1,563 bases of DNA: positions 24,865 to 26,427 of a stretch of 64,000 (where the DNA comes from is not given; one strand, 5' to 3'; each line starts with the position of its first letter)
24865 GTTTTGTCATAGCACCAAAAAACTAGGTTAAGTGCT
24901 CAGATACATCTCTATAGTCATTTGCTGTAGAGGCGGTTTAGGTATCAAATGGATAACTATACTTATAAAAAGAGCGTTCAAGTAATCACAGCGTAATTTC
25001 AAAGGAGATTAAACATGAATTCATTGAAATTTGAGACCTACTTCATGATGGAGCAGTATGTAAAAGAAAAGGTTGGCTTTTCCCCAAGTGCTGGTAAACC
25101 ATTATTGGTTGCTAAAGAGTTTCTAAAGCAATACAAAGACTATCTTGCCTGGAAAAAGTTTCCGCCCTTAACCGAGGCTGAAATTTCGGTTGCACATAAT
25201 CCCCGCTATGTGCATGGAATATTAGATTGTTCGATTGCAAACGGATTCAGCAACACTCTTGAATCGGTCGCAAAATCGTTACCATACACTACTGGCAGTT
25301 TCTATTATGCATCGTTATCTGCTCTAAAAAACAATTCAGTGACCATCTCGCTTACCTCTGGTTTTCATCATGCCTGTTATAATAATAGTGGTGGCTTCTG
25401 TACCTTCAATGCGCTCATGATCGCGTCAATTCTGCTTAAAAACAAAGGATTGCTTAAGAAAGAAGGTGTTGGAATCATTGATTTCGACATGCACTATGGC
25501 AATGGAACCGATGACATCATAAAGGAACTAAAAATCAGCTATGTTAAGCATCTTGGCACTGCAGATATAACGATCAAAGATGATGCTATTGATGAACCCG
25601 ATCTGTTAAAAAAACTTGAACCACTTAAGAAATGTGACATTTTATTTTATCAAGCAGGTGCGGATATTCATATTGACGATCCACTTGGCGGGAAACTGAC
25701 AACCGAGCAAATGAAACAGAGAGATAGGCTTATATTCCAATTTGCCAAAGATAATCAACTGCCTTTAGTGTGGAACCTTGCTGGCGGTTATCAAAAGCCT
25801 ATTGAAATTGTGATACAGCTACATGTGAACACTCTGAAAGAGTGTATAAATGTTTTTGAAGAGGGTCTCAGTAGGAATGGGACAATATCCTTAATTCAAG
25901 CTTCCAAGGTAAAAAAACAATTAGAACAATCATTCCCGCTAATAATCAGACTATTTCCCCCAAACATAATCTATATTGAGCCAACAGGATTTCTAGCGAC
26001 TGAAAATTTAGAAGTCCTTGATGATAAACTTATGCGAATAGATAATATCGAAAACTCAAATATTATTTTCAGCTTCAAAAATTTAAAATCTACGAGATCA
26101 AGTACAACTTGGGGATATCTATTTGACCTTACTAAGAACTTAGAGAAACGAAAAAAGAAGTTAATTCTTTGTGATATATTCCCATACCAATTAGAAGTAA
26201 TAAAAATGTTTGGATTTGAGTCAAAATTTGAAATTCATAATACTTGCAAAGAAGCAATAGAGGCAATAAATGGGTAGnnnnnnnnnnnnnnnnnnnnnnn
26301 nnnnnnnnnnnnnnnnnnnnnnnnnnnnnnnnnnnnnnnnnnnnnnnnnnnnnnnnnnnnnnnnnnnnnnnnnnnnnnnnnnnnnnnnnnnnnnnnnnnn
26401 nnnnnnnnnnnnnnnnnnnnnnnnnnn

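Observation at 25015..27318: HDAC-STAS fusion translationally coupled to a WLCPV protein and a metallophosphoesterase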

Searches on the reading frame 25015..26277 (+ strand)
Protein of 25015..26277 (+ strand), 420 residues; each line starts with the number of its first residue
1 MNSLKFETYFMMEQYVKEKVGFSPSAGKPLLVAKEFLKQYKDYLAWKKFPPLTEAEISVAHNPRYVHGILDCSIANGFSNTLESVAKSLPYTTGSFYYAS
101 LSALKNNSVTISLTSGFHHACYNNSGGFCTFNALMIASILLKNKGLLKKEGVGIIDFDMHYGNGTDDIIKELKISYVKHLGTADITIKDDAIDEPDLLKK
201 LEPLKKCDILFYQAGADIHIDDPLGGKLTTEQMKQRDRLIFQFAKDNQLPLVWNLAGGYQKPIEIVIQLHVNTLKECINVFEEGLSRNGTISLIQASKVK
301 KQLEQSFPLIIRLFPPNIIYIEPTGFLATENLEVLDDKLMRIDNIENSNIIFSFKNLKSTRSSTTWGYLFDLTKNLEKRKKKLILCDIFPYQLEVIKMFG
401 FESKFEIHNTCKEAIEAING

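Call 3: search_protein_families(library=pfam, proteins=[window:25015-26277:+], max_evalue=1)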
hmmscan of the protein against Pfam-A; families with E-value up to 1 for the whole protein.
window:25015-26277:+ (420 aa): 4 families
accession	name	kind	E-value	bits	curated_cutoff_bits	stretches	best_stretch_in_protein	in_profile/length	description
PF00850.24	Hist_deacetyl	-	2.6e-25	89.8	27.9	2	42-171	22-163/298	Histone deacetylase domain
PF01740.26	STAS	-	4.4e-05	23.6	22.6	1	316-414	8-106/106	STAS domain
PF22936.1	Pol_BBD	-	0.12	13.1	27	1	119-178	9-64/81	Pol polyprotein, beta-barrel domain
PF19618.4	DUF6123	-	0.15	12.6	27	0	141-170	13-43/89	Family of unknown function (DUF6123)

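Call 10: find_homologous_proteins(query=window:25015-26277:+, max_evalue=0.001)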
Query window:25015-26277:+ (420 aa): 3739 proteins with E <= 0.001 among 8000 candidates; the best 120 are listed.
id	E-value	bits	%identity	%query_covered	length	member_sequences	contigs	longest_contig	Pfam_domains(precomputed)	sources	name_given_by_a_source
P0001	1.1e-281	952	100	100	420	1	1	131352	PF00850.25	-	-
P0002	2.1e-154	532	81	67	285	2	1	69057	PF00850.25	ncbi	-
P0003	4.7e-104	367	62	66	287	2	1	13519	PF00850.25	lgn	-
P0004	1.1e-99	352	57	66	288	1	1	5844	PF00850.25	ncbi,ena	-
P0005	1.8e-91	325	56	66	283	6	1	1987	PF00850.25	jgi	jgi:acetoin utilization deacetylase AcuC-like enzyme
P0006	8.1e-91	323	55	67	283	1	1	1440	PF00850.25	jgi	jgi:acetoin utilization deacetylase AcuC-like enzyme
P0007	6.4e-87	310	54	65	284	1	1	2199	PF00850.25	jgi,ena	jgi:acetoin utilization deacetylase AcuC-like enzyme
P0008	4.0e-84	301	54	65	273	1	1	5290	PF00850.25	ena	-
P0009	1.6e-83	299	53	65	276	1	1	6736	PF00850.25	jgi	-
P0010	4.6e-83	297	55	64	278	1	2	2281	PF00850.25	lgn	-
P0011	3.6e-82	294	53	65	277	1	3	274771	PF00850.25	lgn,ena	-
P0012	5.0e-82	294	53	64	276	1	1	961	PF00850.25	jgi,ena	-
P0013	7.4e-82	293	52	65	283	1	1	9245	PF00850.25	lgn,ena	-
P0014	4.7e-81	291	52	65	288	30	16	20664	PF00850.25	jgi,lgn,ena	-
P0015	5.1e-81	291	50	66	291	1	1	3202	PF00850.25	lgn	-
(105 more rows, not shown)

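Call 11: find_encoding_contigs(protein=P0002, flank=10000, max_places=4)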
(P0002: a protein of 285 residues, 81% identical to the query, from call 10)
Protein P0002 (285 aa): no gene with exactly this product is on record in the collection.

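Call 12: find_encoding_contigs(protein=P0003, flank=10000, max_places=4)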
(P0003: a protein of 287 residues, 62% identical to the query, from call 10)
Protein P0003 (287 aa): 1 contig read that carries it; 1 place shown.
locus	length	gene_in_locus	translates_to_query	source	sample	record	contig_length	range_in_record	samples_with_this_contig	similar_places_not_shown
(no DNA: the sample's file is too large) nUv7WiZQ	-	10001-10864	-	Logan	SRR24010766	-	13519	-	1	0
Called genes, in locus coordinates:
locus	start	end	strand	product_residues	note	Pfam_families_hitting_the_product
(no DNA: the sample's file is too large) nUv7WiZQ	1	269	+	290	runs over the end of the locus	-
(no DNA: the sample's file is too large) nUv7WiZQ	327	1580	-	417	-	-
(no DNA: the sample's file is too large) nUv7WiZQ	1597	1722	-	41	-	-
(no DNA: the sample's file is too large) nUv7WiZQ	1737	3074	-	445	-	PF00672:HAMP, PF00512:HisKA, PF13581:HATPase_c_2 (weak), PF02518:HATPase_c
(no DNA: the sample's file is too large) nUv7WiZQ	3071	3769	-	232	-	PF00072:Response_reg, PF00486:Trans_reg_C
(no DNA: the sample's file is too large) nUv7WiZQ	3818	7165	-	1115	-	PF00873:ACR_tran, PF02355:SecD_SecF_C (weak)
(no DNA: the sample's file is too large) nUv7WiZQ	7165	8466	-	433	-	PF25919:BSH_CusB (faint), PF00364:Biotin_lipoyl (faint), PF25989:YknX_C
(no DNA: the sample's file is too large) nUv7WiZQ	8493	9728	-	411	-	PF02321:OEP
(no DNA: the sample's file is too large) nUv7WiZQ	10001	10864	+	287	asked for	PF00850:Hist_deacetyl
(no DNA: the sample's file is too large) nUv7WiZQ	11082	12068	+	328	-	PF00850:Hist_deacetyl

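Call 13: find_encoding_contigs(protein=P0004, flank=10000, max_places=4)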
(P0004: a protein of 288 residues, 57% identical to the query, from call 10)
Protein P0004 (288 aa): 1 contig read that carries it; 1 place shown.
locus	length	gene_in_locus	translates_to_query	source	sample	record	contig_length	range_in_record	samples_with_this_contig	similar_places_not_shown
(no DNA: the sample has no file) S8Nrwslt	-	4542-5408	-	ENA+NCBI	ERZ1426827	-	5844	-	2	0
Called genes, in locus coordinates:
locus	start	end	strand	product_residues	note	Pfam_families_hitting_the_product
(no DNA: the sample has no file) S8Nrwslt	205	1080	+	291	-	-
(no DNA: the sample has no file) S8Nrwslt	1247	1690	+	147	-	PF05232:BTP (weak)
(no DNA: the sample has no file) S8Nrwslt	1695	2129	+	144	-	-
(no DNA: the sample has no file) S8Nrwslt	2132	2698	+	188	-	PF01872:RibD_C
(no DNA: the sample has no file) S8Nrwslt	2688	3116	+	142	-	PF06803:DUF1232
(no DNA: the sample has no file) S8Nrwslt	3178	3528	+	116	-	PF07883:Cupin_2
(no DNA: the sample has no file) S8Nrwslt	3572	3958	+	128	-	PF18029:Glyoxalase_6 (weak)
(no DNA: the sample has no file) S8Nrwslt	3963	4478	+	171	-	PF21805:Imm5_like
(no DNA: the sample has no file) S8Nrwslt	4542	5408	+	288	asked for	PF00850:Hist_deacetyl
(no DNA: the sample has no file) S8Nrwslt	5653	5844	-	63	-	?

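Call 14: find_related_loci(query=window:25015-26277:+, collection=genome_contigs, flank=10000)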
Query window:25015-26277:+ (420 aa) in genome_contigs; peptide patterns used: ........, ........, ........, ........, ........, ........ (x = any residue, [..] = any of these).
40 stretches matched a pattern; 12 encode a relative of the query (tblastn E <= 1e-3); 12 distinct loci.
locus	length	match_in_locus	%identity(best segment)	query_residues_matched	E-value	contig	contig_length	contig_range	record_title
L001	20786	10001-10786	47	23-281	7e-73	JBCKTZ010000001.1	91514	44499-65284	Gallionellaceae bacterium isolate SLM_LV1_0830-N11 Node_1_length_91514_cov_81.157551, whole genome shotgun sequence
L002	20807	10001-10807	44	10-281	1e-72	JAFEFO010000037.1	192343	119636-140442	MAG: Proteobacteria bacterium isolate SZAS LIN-94 LIN-458__37__length-192343, whole genome shotgun sequence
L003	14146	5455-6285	42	9-281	5e-68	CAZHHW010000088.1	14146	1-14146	MAG TPA_asm: uncultured Gammaproteobacteria bacterium isolate SRP193066_co2_437 genome assembly, contig: NODE_2273_lengt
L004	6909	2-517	63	111-282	4e-67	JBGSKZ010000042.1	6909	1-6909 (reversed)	MAG: Treponematales bacterium isolate JTS-AC194 k141_334234, whole genome shotgun sequence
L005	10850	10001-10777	41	22-281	1e-66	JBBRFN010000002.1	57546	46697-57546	MAG: Lysobacterales bacterium isolate Co_metawrap_2570 Cmw_2570_k141_23491171_length_57546_cov_19.6687, whole genome sho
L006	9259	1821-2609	43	23-281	1e-65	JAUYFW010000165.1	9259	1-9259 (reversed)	MAG: Sulfurimicrobium sp. isolate C21_metabat.bin.40 C21_k141_290190, whole genome shotgun sequence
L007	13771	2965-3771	40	21-291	3e-62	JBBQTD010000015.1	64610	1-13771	MAG: Lysobacterales bacterium isolate Co_metawrap_1805 Cmw_1805_k141_6727933_length_64610_cov_16.9980, whole genome shot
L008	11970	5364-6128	45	22-273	5e-56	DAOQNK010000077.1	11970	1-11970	MAG TPA_asm: Thiobacillaceae bacterium isolate AMR_MDS_0498 NODE_2393_length_11970_cov_19.407386, whole genome shotgun s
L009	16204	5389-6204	43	10-278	4e-56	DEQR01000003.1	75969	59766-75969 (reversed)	MAG TPA_asm: Thiobacillus sp. UBA3361 UBA3361_contig_27, whole genome shotgun sequence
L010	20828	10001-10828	47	10-281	7e-74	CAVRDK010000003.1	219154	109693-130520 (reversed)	MAG: uncultured beta proteobacterium isolate MFD01231.bin.1.102 genome assembly, contig: contig_16000, whole genome shot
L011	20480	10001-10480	49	122-277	1e-38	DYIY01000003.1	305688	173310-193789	MAG TPA_asm: Thiobacillus denitrificans isolate FI88_66_23 Afr_mines_FI88_20_length_305688_cov_10_048267, whole genome s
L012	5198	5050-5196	44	118-169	2e-7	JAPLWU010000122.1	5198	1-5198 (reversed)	MAG: Candidatus Micrarchaeota archaeon isolate LacPavin_0920_SED3_MAG_54_8 LacPavin_0920_SED3_scaffold_4028246, whole ge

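Call 21: search_protein_families(library=padloc, proteins=[window:25015-26277:+], max_evalue=0.01)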
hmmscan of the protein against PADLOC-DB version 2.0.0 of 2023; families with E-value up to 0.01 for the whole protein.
window:25015-26277:+ (420 aa): 0 families

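Call 22: search_protein_families(library=ncbifam, proteins=[window:25015-26277:+], max_evalue=0.01)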
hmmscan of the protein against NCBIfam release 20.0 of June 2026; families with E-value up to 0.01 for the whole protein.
window:25015-26277:+ (420 aa): 1 family
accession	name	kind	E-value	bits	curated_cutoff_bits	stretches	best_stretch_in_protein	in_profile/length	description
TIGR00377.1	ant_ant_sig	superfamily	0.0036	17.2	53.45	0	318-411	13-106/108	anti-sigma factor antagonist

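Call 28: predict_structure(protein=window:25015-26274:+)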
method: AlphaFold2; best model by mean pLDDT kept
length: 420 residues; sequences in the alignment: 1
mean_pLDDT: 42.4   pTM: 0.36
mean pLDDT of the five models: 42.4, 40.9, 40.5, 39.9, 37.9
residues with pLDDT >= 90: 6; 70-90: 59; 50-70: 44; < 50: 311
segments of 3 or more residues with pLDDT < 50: 1-309
pLDDT, mean of each block of 10 residues (from residue 1): 25 32 31 32 31 30 25 25 30 29 33 37 37 43 39 34 36 32 27 33 34 27 31 32 30 28 31 37 34 26 36 58 59 57 61 71 71 81 87 82 86 79
secondary structure, 60 per line:
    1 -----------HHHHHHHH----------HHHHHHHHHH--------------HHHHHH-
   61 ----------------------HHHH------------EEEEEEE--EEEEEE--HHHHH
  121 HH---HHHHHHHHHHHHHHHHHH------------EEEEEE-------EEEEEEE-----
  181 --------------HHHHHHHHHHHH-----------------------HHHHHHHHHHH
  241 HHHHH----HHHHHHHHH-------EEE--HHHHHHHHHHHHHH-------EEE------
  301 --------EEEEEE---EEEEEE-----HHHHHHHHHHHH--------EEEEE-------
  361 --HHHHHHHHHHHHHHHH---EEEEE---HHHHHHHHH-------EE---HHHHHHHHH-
elements in order: H12-19 H30-39 H54-59 H83-86 E99-105 E108-113 H116-122 H126-143 E156-161 E169-175 H195-206 H230-245 H250-258 E266-268 H271-284 E292-294 E309-314 E318-323 H329-340 E349-353 H363-378 E382-386 H390-398 H411-419

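Call 33: fold_search(model_id=the predicted structure, library=pdb)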
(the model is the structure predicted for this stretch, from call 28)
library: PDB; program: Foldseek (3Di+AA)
matches with E <= 10: 981; with E <= 0.001: 34
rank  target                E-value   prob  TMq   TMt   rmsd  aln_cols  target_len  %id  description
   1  4hyl_A                1.0e-06  1.00  0.25  0.82   2.4       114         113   18  The crystal structure of an anti-sigma-factor antagonist from Haliangium ochraceum DSM 14365 (released 2012-11-28)
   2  6m36_H                2.6e-06  1.00  0.22  0.81   2.5       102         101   17  The crystal structure of B. subtilis RsbV/RsbW complex in the monoclinic crystal form (released 2020-07-15)
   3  1vc1_A                3.4e-06  1.00  0.23  0.81   2.2       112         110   17  Crystal structure of the TM1442 protein from Thermotoga maritima, a homolog of the Bacillus subtilis general stress re (released 2004-09-28)
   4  6m36_B                5.8e-06  1.00  0.22  0.84   2.4       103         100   16  The crystal structure of B. subtilis RsbV/RsbW complex in the monoclinic crystal form (released 2020-07-15)
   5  1th8_B                7.4e-06  1.00  0.24  0.80   2.3       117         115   15  Crystal Structures of the ADP and ATP bound forms of the Bacillus Anti-sigma factor SpoIIAB in complex with the Anti-a (released 2004-06-15)
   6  6jhk_A                1.4e-05  1.00  0.25  0.81   2.3       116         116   14  Crystal Structure of Bacillus subtilis RsbS (released 2019-09-11)
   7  1tid_B                1.8e-05  1.00  0.25  0.77   2.7       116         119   13  Crystal Structures of the ADP and ATP bound forms of the Bacillus Anti-sigma factor SpoIIAB in complex with the Anti-a (released 2004-06-15)
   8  4hyl_B                1.9e-05  1.00  0.23  0.74   7.8       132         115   15  The crystal structure of an anti-sigma-factor antagonist from Haliangium ochraceum DSM 14365 (released 2012-11-28)
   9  1til_B                2.1e-05  1.00  0.24  0.78   2.4       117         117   14  Crystal Structures of the ADP and ATP bound forms of the Bacillus Anti-sigma factor SpoIIAB in complex with the Anti-a (released 2004-06-15)
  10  2ka5_MODEL_1_A        2.5e-05  1.00  0.24  0.73   5.6       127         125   15  NMR Structure of the protein TM1081 (released 2008-11-25)
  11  1tid_D                3.4e-05  1.00  0.24  0.75   2.8       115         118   13  Crystal Structures of the ADP and ATP bound forms of the Bacillus Anti-sigma factor SpoIIAB in complex with the Anti-a (released 2004-06-15)
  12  6jhk_B                4.0e-05  1.00  0.25  0.82   2.3       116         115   14  Crystal Structure of Bacillus subtilis RsbS (released 2019-09-11)
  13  6m36_F                5.8e-05  1.00  0.21  0.81   2.5       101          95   18  The crystal structure of B. subtilis RsbV/RsbW complex in the monoclinic crystal form (released 2020-07-15)
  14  6m36_D                6.5e-05  1.00  0.22  0.83   2.4       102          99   16  The crystal structure of B. subtilis RsbV/RsbW complex in the monoclinic crystal form (released 2020-07-15)
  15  1thn_B                7.9e-05  1.00  0.25  0.81   2.6       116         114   14  Crystal Structures of the ADP and ATP bound forms of the Bacillus Anti-sigma factor SpoIIAB in complex with the Anti-a (released 2004-06-15)
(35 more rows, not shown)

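Call 81: search_protein_families(library=phrogs, proteins=[window:25015-26277:+], max_evalue=0.001)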
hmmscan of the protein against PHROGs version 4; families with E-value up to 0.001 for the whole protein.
window:25015-26277:+ (420 aa): 0 families

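Call 94: find_related_loci(query=window:25015-26277:+, collection=viral_contigs, flank=5000)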
Query window:25015-26277:+ (420 aa) in viral_contigs; peptide patterns used: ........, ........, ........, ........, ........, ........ (x = any residue, [..] = any of these).
6 stretches matched a pattern; 4 encode a relative of the query (tblastn E <= 1e-3); 4 distinct loci.
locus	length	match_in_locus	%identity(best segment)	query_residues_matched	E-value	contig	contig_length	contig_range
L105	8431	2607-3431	42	10-282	1e-63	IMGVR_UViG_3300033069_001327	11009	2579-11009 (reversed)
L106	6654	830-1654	42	10-282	1e-63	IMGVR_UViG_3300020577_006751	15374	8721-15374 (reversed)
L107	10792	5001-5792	42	10-278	2e-61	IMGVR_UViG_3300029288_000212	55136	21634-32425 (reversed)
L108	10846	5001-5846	46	9-281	2e-71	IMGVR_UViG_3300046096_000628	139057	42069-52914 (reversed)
